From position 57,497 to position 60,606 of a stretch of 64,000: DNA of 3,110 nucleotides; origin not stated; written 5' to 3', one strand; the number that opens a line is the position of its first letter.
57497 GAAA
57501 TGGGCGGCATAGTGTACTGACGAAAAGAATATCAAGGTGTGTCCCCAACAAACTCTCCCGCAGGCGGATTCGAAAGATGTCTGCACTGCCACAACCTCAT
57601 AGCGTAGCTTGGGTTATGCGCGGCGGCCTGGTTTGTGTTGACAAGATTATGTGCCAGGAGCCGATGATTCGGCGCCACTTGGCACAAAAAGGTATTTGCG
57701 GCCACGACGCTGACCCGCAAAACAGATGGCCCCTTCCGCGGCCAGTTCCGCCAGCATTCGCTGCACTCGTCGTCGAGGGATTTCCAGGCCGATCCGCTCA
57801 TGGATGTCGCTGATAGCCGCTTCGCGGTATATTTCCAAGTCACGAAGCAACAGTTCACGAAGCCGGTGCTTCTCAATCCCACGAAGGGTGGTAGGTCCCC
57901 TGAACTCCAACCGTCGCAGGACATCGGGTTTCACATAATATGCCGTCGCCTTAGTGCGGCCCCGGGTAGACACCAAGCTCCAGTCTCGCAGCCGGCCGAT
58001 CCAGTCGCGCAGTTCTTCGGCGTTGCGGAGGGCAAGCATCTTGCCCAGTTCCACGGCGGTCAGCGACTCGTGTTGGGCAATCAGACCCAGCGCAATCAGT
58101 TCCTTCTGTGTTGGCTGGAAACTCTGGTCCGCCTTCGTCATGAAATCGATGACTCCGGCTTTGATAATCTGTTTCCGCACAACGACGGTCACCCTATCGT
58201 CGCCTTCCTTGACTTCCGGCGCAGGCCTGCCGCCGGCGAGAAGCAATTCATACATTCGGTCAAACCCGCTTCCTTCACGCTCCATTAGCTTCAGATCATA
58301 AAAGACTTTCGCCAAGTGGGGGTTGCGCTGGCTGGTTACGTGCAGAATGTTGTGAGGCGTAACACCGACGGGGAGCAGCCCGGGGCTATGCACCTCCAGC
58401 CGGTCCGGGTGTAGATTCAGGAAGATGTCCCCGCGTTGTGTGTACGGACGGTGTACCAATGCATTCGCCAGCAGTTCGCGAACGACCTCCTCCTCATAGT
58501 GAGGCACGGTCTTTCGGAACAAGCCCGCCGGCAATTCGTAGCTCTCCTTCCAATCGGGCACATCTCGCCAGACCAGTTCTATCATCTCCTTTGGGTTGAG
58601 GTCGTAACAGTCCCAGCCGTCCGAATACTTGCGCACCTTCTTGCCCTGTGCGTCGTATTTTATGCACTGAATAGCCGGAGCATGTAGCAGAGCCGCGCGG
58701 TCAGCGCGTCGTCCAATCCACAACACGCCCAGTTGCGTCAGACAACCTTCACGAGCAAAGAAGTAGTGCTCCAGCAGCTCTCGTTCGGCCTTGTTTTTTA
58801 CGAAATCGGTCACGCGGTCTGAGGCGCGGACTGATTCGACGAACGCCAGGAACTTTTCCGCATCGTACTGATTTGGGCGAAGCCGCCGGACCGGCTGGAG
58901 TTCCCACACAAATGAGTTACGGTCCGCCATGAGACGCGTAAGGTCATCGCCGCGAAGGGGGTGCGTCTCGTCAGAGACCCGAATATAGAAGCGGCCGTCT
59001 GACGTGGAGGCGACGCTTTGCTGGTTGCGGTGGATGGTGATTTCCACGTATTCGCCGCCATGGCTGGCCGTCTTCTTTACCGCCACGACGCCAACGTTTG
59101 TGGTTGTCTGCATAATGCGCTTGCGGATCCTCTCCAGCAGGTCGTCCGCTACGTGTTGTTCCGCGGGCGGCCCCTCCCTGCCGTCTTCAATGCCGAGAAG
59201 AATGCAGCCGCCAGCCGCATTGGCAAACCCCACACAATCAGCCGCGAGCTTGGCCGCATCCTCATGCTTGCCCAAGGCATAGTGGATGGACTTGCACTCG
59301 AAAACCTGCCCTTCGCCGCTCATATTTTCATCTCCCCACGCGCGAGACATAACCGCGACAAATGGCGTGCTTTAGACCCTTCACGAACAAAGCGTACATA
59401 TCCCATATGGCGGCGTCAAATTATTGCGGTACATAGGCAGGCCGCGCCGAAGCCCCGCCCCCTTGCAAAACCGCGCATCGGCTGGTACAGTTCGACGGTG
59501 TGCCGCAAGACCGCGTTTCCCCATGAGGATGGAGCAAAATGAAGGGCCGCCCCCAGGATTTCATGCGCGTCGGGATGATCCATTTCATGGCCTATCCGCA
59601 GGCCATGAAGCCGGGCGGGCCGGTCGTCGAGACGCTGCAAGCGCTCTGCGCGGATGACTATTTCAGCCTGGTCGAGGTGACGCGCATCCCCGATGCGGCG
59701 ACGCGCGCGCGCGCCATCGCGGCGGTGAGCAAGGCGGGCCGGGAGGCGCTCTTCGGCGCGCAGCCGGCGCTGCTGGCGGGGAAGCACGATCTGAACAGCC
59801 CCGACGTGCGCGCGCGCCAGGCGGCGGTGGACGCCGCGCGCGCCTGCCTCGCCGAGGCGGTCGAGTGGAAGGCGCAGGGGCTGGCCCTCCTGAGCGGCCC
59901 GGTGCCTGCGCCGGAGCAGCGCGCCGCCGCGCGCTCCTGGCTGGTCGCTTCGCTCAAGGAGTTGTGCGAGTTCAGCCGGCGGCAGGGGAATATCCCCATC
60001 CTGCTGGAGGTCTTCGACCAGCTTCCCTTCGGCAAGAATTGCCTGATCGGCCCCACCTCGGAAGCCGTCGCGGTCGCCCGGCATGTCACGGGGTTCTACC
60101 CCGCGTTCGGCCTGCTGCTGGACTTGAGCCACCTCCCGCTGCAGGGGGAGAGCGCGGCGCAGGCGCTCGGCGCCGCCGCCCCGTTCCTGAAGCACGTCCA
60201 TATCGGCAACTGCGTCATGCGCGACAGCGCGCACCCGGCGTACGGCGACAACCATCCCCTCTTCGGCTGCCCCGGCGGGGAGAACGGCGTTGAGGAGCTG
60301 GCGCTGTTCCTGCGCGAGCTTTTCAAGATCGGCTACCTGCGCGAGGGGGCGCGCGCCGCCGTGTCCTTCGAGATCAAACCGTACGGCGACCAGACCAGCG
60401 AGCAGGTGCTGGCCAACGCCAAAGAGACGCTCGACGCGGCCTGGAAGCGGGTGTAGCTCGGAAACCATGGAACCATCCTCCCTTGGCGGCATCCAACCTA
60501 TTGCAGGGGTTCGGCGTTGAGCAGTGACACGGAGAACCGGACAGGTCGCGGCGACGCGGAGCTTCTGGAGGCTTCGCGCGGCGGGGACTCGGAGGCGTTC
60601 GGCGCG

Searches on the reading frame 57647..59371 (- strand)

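Call 24: search_protein_families(library=pfam, max_evalue=0.001, proteins=[window:57647-59371:-])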
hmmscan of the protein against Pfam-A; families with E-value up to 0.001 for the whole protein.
window:57647-59371:- (574 aa): 2 families
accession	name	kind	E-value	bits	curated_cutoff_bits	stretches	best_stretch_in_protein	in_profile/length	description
PF13749.12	HATPase_c_4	-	1.7e-18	66.8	26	1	316-397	4-88/89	Putative ATP-dependent DNA helicase recG C-terminal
PF04326.19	SLFN_AlbA_2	-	1.4e-12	48.6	25.3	1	20-139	1-117/118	Schlafen, AlbA_2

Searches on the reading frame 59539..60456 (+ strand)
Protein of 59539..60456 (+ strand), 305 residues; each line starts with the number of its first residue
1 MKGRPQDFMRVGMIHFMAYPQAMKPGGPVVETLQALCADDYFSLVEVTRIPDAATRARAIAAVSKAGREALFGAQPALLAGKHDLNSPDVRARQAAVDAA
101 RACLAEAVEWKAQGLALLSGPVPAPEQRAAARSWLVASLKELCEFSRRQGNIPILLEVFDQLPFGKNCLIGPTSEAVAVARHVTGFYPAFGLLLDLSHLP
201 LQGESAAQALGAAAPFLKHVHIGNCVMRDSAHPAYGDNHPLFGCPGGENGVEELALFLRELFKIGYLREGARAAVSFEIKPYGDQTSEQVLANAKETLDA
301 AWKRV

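Call 25: find_encoding_contigs(protein=window:59539-60456:+, flank=10000, max_places=2)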
Protein window:59539-60456:+ (305 aa): 11 contigs read that carry it; 2 places shown.
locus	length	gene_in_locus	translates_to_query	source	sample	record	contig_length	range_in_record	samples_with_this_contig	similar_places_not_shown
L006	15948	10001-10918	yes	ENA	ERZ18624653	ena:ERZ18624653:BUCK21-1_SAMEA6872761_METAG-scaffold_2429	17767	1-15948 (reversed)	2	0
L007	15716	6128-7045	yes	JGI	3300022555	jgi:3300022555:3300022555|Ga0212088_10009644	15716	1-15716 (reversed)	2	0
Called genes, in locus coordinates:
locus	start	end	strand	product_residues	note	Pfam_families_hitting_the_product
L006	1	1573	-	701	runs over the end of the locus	-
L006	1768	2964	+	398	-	PF03562:MltA, PF06725:3D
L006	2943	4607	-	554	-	PF01841:Transglut_core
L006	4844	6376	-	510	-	PF04715:, PF00425:Chorismate_bind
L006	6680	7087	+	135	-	PF01643:Acyl-ACP_TE (weak), PF13279:4HBT_2, PF03061:4HBT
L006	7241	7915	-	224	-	PF07385:Lyx_isomer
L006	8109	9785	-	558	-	PF04326:SLFN_AlbA_2, PF13749:HATPase_c_4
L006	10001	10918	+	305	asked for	PF01261:AP_endonuc_2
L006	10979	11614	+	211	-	PF07638:Sigma70_ECF, PF04542:Sigma70_r2, PF08281:Sigma70_r4_2, PF04545:Sigma70_r4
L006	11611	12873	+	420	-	PF13490:zf-HC2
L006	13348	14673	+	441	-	PF22694:CtpB_N-like, PF00595:PDZ, PF13180:PDZ_2, PF17820:PDZ_6, PF03572:Peptidase_S41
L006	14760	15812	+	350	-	PF00814:TsaD, PF22521:HypF_C_2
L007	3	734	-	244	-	?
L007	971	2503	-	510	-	PF04715:, PF00425:Chorismate_bind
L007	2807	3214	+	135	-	PF01643:Acyl-ACP_TE (weak), PF13279:4HBT_2, PF03061:4HBT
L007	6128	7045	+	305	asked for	PF01261:AP_endonuc_2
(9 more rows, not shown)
